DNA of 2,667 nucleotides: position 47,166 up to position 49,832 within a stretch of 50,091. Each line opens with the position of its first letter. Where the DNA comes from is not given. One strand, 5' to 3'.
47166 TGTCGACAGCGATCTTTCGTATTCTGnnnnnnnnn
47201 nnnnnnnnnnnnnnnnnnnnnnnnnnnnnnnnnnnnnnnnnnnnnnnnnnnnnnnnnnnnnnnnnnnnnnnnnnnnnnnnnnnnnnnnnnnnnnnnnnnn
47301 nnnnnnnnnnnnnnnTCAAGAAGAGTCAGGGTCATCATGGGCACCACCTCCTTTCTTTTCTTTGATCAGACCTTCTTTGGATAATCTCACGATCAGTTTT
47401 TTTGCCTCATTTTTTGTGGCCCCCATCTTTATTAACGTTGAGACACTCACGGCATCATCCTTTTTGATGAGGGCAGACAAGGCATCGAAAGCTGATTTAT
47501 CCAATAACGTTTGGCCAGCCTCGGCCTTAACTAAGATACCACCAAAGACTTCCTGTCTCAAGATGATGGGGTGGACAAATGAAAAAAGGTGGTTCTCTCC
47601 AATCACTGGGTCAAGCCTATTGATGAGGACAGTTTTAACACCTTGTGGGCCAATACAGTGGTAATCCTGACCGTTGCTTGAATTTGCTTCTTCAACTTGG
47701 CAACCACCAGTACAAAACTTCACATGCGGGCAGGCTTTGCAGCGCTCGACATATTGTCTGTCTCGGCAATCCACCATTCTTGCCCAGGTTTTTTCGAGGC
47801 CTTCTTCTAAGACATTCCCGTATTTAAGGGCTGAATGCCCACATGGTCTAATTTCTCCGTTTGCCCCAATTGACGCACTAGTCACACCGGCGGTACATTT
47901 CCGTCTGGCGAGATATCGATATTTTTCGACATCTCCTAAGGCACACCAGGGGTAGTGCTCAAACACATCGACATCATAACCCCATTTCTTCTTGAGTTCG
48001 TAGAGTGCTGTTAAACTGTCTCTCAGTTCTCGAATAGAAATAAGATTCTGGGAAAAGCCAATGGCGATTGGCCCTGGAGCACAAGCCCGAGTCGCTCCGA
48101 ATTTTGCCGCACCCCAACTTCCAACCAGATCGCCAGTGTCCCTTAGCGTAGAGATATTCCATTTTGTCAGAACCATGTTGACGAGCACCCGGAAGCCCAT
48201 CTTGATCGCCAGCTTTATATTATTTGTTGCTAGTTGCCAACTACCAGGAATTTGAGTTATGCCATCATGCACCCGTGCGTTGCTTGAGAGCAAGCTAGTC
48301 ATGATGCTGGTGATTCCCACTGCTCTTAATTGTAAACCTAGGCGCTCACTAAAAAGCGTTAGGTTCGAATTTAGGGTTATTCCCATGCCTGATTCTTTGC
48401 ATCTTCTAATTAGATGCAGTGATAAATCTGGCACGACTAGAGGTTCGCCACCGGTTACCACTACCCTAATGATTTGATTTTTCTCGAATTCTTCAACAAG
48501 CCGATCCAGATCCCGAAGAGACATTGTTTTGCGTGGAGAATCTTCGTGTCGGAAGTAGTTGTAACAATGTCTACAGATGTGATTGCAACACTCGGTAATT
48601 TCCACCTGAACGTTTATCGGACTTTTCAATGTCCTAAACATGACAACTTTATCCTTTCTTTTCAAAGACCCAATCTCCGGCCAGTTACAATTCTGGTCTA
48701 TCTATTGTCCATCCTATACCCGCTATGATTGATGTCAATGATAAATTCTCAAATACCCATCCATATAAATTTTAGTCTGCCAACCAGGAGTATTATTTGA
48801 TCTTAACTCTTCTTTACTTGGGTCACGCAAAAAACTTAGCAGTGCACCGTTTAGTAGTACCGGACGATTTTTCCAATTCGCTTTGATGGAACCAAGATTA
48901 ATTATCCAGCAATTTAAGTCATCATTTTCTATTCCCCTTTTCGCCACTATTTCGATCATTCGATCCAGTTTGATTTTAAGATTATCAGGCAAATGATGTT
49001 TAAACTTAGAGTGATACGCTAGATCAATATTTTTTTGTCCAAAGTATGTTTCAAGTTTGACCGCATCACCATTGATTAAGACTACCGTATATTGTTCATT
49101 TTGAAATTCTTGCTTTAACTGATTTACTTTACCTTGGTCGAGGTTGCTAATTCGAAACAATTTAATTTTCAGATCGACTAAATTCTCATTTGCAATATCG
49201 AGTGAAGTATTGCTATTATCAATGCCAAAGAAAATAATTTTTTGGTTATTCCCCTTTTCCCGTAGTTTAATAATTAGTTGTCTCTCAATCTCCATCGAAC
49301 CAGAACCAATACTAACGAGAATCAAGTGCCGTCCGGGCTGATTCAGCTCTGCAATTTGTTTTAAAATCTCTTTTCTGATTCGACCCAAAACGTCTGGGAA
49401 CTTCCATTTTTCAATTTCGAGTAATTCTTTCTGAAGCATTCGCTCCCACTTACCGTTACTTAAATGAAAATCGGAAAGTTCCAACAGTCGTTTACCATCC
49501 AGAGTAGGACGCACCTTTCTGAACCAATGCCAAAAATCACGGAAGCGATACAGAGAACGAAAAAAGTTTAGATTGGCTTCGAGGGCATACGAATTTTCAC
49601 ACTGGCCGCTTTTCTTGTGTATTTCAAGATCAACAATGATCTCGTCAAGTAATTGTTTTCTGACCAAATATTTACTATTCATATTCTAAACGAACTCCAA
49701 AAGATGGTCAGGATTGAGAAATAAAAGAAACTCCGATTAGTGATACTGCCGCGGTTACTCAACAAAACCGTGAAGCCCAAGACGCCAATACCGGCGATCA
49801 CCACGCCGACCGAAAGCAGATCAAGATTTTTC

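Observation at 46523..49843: Compact radical-SAM/SPASM RiPP-like cluster in an otherwise housekeeping, CPR-like genome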

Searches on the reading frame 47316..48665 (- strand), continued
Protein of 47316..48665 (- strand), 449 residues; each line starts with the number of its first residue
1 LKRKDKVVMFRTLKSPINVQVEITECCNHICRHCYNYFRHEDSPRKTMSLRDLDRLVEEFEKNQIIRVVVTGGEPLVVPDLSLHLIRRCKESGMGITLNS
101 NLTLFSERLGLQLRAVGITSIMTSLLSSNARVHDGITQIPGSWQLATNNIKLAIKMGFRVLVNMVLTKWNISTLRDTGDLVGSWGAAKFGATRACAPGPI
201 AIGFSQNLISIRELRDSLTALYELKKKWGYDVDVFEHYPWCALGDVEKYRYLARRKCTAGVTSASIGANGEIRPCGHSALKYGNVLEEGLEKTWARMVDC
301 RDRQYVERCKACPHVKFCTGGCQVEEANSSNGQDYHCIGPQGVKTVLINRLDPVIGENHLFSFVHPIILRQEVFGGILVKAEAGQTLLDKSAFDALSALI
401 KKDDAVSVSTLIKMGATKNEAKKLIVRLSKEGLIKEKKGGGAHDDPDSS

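Call 53: find_encoding_contigs(protein=P0027, flank=5000, max_places=1)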
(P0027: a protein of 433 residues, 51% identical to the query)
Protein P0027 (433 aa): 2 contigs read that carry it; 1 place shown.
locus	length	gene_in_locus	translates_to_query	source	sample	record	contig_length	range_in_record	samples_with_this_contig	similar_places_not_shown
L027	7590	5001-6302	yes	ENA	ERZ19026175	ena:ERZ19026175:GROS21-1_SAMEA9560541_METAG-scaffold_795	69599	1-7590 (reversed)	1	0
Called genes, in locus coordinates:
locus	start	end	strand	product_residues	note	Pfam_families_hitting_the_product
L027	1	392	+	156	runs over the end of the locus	-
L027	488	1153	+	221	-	PF10026:DUF2268, PF25594:GldB_lipo (weak)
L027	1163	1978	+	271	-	-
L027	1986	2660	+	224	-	PF01553:Acyltransferase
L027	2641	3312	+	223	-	PF00702:Hydrolase, PF12710:HAD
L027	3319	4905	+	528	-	PF16927:HisKA_7TM, PF00512:HisKA, PF02518:HATPase_c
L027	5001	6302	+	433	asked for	PF04055:Radical_SAM, PF13353:Fer4_12 (weak)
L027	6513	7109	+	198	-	-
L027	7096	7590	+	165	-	?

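Call 54: find_encoding_contigs(protein=P0058, flank=5000, max_places=1)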
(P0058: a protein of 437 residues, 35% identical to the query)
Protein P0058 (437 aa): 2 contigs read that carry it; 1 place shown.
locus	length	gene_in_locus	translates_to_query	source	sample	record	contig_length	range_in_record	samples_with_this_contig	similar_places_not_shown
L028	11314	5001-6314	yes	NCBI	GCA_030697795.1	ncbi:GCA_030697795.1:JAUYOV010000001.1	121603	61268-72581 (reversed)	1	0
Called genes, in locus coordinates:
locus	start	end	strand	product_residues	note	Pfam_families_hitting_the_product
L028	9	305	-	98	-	-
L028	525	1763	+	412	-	PF00675:Peptidase_M16, PF05193:Peptidase_M16_C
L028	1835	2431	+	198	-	PF13302:Acetyltransf_3, PF13420:Acetyltransf_4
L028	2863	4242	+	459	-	PF09471:Peptidase_M64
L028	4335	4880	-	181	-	-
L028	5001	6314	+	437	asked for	PF04055:Radical_SAM, PF13353:Fer4_12 (weak)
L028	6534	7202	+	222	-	-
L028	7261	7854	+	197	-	-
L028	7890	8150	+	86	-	-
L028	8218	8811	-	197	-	PF01209:Ubie_methyltran, PF03848:TehB, PF05175:MTS, PF02353:CMAS, PF13489:Methyltransf_23, PF06325:PrmA, PF13847:Methyltransf_31, PF08241:Methyltransf_11, +4 more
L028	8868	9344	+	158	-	-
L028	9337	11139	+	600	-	PF03717:PBP_dimer, PF00905:Transpeptidase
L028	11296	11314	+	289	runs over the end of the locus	PF00763:THF_DHG_CYH, PF02882:THF_DHG_CYH_C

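Call 55: find_encoding_contigs(protein=P0075, flank=5000, max_places=1)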
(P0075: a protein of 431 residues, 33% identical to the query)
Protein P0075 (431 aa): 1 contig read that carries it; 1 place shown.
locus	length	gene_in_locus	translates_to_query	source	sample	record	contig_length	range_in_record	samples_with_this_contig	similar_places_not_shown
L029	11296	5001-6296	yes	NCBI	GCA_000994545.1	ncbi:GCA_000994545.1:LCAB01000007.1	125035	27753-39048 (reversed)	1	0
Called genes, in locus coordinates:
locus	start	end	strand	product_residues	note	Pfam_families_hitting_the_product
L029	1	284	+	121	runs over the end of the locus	PF08241:Methyltransf_11, PF13649:Methyltransf_25 (weak), PF13847:Methyltransf_31 (weak)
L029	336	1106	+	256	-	PF13560:HTH_31 (weak), PF17765:MLTR_LBD (faint)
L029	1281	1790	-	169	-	PF13358:DDE_3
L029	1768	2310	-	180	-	PF13384:HTH_23, PF13518:HTH_28 (faint), PF13551:HTH_29, PF13565:HTH_32 (weak), PF13592:HTH_33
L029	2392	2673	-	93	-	-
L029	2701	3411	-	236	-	PF13485:Peptidase_MA_2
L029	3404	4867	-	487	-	PF04055:Radical_SAM, PF13353:Fer4_12 (weak), PF13186:SPASM (weak)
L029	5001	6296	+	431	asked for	PF04055:Radical_SAM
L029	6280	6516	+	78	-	-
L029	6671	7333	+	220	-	-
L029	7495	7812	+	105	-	PF22600:MTPAP-like_central (weak), PF01909:NTP_transf_2, PF18765:Polbeta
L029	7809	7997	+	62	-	PF05168:HEPN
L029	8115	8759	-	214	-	PF08843:AbiEii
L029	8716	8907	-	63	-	-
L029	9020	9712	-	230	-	-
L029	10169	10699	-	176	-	-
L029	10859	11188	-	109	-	-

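Call 78: find_encoding_contigs(protein=P0002, flank=5000, max_places=1)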
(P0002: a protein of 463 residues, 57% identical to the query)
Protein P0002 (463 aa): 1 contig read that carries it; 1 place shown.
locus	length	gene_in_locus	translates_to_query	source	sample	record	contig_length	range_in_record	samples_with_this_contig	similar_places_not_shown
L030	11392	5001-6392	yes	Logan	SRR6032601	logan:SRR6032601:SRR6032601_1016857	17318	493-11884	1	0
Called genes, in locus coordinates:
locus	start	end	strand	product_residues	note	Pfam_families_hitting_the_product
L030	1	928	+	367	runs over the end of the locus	PF04055:Radical_SAM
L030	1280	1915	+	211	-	-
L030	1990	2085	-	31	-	-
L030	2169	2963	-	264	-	PF10502:Peptidase_S26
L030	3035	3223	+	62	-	-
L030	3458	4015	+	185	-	PF13238:AAA_18, PF13207:AAA_17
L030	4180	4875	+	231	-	PF01553:Acyltransferase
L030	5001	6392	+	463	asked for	PF04055:Radical_SAM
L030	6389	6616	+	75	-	-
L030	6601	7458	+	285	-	-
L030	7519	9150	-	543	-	PF16927:HisKA_7TM (weak), PF00512:HisKA, PF02518:HATPase_c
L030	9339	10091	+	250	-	PF00765:Autoind_synth, PF21926:FeeM, PF13444:Acetyltransf_5 (weak)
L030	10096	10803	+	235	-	PF01209:Ubie_methyltran, PF05148:Methyltransf_8 (weak), PF02353:CMAS (weak), PF13489:Methyltransf_23, PF13847:Methyltransf_31, PF08241:Methyltransf_11, PF08242:Methyltransf_12, PF13649:Methyltransf_25, +2 more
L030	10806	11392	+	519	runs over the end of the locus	PF16927:HisKA_7TM, PF02518:HATPase_c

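Call 79: find_encoding_contigs(protein=P0029, flank=5000, max_places=1)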
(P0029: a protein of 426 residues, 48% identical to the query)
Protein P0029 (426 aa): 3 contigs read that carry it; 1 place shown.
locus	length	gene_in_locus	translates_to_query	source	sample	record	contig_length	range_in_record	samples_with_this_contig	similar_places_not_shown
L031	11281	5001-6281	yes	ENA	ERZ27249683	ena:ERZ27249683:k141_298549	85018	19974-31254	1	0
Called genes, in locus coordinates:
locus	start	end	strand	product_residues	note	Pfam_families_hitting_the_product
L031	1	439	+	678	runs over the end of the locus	PF00122:E1-E2_ATPase, PF00702:Hydrolase, PF08282:Hydrolase_3 (faint)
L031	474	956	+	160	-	PF04214:DUF411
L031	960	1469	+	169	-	-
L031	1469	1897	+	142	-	-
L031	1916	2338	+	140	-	-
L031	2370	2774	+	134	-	-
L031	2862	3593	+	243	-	PF13462:Thioredoxin_4, PF13098:Thioredoxin_2 (faint), PF01323:DSBA (weak)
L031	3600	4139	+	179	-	-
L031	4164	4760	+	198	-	PF11303:DUF3105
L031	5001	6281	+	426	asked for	PF04055:Radical_SAM, PF13353:Fer4_12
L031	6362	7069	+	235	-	-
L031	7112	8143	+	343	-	PF01926:MMR_HSR1, PF02421:FeoB_N (weak), PF06071:YchF-GTPase_C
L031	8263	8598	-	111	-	-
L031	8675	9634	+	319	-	PF18920:DUF5671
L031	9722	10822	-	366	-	PF00004:AAA (weak), PF07724:AAA_2, PF07728:AAA_5 (weak), PF13401:AAA_22 (weak), PF10431:ClpB_D2-small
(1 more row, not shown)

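Call 80: find_encoding_contigs(protein=P0025, flank=5000, max_places=1)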
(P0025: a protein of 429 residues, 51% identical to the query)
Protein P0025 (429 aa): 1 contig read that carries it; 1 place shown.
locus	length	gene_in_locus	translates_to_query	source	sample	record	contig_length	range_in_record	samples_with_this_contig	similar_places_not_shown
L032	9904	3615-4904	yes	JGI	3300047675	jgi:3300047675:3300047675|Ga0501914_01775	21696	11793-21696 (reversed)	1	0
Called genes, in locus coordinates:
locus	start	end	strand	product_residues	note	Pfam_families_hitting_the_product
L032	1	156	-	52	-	?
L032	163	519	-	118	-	PF02223:Thymidylate_kin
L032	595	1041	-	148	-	PF13328:HD_4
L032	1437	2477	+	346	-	PF04055:Radical_SAM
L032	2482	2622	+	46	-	-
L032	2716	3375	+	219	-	-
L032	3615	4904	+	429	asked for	PF04055:Radical_SAM, PF13353:Fer4_12 (weak)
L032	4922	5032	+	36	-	-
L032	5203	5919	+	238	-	-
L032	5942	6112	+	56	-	-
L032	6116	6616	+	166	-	PF00675:Peptidase_M16 (weak)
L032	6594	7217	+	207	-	PF05193:Peptidase_M16_C (weak)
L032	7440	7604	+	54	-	-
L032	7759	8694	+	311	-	PF04055:Radical_SAM, PF13186:SPASM (weak)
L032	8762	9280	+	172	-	PF13847:Methyltransf_31 (weak)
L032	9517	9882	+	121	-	-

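Call 81: find_encoding_contigs(protein=P0053, flank=5000, max_places=1)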
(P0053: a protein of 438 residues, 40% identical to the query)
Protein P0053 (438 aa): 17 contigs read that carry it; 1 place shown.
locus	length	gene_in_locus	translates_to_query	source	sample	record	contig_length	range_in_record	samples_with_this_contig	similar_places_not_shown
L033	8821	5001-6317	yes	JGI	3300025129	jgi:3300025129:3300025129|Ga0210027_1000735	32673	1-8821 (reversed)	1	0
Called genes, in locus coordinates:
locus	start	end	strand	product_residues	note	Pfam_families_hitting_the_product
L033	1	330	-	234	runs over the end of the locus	-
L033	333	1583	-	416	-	PF09594:GT87 (weak)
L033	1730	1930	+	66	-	-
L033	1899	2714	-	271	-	PF00535:Glycos_transf_2, PF13641:Glyco_tranf_2_3, PF13632:Glyco_trans_2_3 (weak)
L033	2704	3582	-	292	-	PF00535:Glycos_transf_2, PF10111:Glyco_tranf_2_2 (faint), PF13641:Glyco_tranf_2_3, PF13632:Glyco_trans_2_3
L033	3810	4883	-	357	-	PF13936:HTH_38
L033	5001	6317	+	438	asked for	PF04055:Radical_SAM, PF13353:Fer4_12 (weak), PF13186:SPASM (weak)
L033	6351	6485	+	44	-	-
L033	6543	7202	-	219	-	PF13485:Peptidase_MA_2 (faint)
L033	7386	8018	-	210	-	PF17167:Glyco_hydro_94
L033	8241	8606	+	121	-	-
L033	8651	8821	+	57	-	?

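Call 84: search_protein_families(library=pfam, proteins=[L030:6601-7458:+, L032:5203-5919:+, L032:2716-3375:+, L033:6543-7202:-, L028:6534-7202:+, L029:6671-7333:+, L030:9339-10091:+], max_evalue=1)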
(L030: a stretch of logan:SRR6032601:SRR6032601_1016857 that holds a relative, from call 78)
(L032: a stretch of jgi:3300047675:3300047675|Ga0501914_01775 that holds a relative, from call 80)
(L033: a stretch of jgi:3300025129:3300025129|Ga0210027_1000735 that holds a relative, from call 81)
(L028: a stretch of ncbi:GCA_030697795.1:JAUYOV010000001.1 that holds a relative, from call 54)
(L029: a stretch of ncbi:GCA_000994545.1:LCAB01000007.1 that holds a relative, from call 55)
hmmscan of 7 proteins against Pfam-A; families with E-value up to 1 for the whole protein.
L030:6601-7458:+ (285 aa): 1 family
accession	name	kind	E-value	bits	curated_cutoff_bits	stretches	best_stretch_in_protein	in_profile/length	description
PF08542.16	Rep_fac_C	-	0.22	12.4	23.6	1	55-108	4-57/88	Replication factor C C-terminal domain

L032:5203-5919:+ (238 aa): 1 family
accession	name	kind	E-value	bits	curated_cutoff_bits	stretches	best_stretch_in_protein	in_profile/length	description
PF18122.6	APC1_C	-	0.091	13.3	22.9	1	12-74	71-133/164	Anaphase-promoting complex sub unit 1 C-terminal domain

L032:2716-3375:+ (219 aa): 2 families
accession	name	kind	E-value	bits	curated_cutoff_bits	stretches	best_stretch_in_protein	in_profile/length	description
PF18371.6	FAD_SOX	-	0.089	13.5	26.5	1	121-165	37-80/104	Flavin adenine dinucleotide (FAD)-dependent sulfhydryl oxidase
PF23864.1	DUF7222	-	0.8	10.4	27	0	63-103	36-76/108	Domain of unknown function (DUF7222)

L033:6543-7202:- (219 aa): 3 families
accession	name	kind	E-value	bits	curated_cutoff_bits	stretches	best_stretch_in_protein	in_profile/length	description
PF13485.12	Peptidase_MA_2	-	1.4e-11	45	32.4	2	158-206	143-188/201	Peptidase MA superfamily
PF18958.6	DUF5700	-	0.048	13.5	25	1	83-114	118-149/283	Putative zinc dependent peptidase (DUF5700)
PF15588.11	Imm10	-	0.12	13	28.6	1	54-103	11-70/105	Immunity protein 10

L028:6534-7202:+ (222 aa): 5 families
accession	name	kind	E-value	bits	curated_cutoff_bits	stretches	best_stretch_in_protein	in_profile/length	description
PF13233.12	Complex1_LYR_2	-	0.0015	19.6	22.3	1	26-76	9-55/80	Complex1_LYR-like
PF06114.19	Peptidase_M78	-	0.02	15.2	22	1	125-154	24-54/123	IrrE N-terminal-like domain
PF13058.12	DUF3920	-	0.032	14.9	27.3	1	124-177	58-111/126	Protein of unknown function (DUF3920)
PF22642.1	MinC_N_1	-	0.1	13.3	27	1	35-84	21-70/78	Cell-division inhibitor MinC, N-terminal domain-like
PF03748.19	FliL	-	0.19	12.7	24.6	1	16-80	41-95/103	Flagellar basal body-associated protein FliL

L029:6671-7333:+ (220 aa): 1 family
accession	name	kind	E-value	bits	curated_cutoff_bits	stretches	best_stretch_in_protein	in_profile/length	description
PF20143.4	NAD_kinase_C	-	0.29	11.3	23.7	1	119-150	63-93/126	ATP-NAD kinase C-terminal domain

L030:9339-10091:+ (250 aa): 4 families
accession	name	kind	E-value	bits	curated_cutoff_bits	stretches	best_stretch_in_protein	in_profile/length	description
PF21926.2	FeeM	-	5.1e-14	52.8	27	1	31-153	1-116/158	N-acyl amino acid synthase FeeM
PF00765.23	Autoind_synth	-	9.7e-10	38.7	24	1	28-179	9-159/183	Autoinducer synthase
PF13444.12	Acetyltransf_5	-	2.7e-07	31.6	22.4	1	35-120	1-88/102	Acetyltransferase (GNAT) domain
PF00583.31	Acetyltransf_1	-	0.12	13.1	20.7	1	50-92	19-56/116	Acetyltransferase (GNAT) family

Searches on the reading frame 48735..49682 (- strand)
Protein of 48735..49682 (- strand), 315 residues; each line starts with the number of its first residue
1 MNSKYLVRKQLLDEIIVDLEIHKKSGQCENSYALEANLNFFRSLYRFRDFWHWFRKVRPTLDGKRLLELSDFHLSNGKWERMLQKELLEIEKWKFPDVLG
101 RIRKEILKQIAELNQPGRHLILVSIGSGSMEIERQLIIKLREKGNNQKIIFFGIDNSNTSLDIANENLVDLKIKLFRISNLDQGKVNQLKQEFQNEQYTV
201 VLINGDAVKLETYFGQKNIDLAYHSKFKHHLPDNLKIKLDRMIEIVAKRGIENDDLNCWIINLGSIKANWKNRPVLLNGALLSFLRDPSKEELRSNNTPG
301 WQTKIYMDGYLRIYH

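Call 3: search_protein_families(library=pfam, proteins=[window:48735-49682:-], max_evalue=1)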
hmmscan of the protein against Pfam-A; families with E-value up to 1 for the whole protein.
window:48735-49682:- (315 aa): 4 families
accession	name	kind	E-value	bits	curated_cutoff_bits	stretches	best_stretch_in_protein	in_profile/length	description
PF13847.12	Methyltransf_31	-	0.0042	17.2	27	1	125-205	10-82/145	Methyltransferase domain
PF13649.12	Methyltransf_25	-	0.024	15.8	27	0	182-250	30-97/97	Methyltransferase domain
PF13732.12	DrrA1-3_C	-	0.077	14.2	27.4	1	184-221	1-35/81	ATP-binding protein DrrA1-3-like, C-terminal domain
PF04316.19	FlgM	-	0.2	12.4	25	1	176-200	20-44/55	Anti-sigma-28 factor, FlgM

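Call 4: search_protein_families(library=ncbifam, proteins=[window:48735-49682:-], max_evalue=1)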
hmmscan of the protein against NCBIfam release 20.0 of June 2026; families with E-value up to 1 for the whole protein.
window:48735-49682:- (315 aa): 5 families
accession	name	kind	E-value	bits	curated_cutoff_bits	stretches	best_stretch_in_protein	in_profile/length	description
NF005651.0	PRK07418.1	subfamily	0.00056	18.2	942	1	164-250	473-562/617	acetolactate synthase large subunit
NF004851.0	PRK06202.1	equivalog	0.0046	16.4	243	0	111-173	53-113/237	hypothetical protein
NF007316.0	PRK09802.1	equivalog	0.01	15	351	1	102-220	92-202/269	DeoR family transcriptional regulator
TIGR00118.1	acolac_lg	equivalog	0.042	12.3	538.35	1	164-248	448-535/557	biosynthetic-type acetolactate synthase large subunit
NF005824.0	PRK07710.1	equivalog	0.046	12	976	1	169-245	468-546/573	acetolactate synthase large subunit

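Call 62: search_solved_structures(query=window:48735-49682:-, max_evalue=10)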
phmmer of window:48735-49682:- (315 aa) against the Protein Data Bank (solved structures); distinct sequences matched with E-value up to 10: 4.
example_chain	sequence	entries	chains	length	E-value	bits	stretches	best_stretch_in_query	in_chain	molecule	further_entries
7scf_A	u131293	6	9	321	0.3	13.5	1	101-160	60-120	Histidine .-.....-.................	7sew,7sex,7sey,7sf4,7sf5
8fmw_AH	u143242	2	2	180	0.41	13.1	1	201-252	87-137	50S ribosomal protein L6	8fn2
7acz_A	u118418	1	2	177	0.6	12.5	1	124-203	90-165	SLPL deltaD2 (LMW SLP D2 truncation),SLPL deltaD2 (LMW SLP D2 truncation)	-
6wo1_A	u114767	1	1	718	1.3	11.5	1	157-219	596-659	Acetohydroxyacid synthase catalytic subunit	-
